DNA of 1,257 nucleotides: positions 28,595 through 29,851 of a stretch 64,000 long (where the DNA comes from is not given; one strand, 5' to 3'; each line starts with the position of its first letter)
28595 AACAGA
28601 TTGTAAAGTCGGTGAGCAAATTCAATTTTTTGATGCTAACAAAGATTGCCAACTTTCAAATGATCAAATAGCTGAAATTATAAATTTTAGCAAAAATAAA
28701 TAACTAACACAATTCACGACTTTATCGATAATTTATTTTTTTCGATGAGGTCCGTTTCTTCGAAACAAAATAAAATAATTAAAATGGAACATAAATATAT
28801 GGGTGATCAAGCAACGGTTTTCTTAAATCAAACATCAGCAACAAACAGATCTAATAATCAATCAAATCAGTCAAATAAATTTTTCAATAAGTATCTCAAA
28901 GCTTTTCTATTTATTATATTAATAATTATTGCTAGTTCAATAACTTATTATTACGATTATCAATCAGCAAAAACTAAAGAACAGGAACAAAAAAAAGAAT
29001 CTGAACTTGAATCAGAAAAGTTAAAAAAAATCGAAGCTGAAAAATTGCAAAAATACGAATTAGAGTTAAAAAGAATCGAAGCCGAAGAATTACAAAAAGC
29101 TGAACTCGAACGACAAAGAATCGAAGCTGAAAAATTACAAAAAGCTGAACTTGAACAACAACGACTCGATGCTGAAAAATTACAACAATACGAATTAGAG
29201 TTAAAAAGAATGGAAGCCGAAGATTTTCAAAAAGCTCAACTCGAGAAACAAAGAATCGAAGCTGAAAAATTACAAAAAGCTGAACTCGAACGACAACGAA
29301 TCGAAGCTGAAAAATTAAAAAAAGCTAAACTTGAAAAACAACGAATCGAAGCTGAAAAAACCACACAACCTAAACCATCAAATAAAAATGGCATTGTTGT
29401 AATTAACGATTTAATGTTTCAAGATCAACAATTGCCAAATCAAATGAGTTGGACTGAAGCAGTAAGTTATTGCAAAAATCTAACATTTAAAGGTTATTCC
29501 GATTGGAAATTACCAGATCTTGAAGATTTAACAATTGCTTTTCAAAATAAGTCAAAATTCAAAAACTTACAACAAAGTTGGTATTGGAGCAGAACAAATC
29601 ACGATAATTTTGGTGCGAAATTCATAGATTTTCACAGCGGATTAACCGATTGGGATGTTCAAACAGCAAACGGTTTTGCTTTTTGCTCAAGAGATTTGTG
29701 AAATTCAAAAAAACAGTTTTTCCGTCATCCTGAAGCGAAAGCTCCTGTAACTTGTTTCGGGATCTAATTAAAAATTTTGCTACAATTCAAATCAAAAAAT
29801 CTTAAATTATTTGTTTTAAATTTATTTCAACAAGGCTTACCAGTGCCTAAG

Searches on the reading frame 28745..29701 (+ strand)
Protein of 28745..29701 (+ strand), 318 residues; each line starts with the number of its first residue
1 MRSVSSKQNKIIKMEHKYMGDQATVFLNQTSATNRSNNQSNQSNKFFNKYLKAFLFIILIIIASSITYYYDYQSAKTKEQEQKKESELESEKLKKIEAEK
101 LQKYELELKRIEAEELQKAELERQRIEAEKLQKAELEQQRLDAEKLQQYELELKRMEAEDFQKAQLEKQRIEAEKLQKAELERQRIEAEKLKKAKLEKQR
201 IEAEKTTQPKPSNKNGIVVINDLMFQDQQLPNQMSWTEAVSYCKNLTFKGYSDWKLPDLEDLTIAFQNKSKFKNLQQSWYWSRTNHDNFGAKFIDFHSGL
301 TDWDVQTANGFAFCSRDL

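Call 34: search_protein_families(library=pfam, proteins=[window:28745-29701:+], max_evalue=0.0001)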
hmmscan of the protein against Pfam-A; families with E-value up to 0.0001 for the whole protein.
window:28745-29701:+ (318 aa): 1 family
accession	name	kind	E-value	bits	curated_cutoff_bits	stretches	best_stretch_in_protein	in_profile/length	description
PF07603.17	Lcl_C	-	4.8e-10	40.2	34.9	1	223-311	10-112/117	Lcl C-terminal domain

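Call 36: search_protein_families(library=phrogs, proteins=[window:28745-29701:+], max_evalue=0.001)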
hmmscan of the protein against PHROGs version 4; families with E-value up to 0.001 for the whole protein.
window:28745-29701:+ (318 aa): 4 families
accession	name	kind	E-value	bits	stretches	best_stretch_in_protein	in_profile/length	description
phrog_923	-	unknown function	6.7e-08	31.7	1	63-244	741-914/990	-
phrog_4245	-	unknown function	6.3e-06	26.4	1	98-301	351-562/583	-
phrog_16004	-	unknown function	2e-05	25.8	1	232-287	50-104/152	-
phrog_15350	-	unknown function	0.00025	21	1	100-199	86-184/494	-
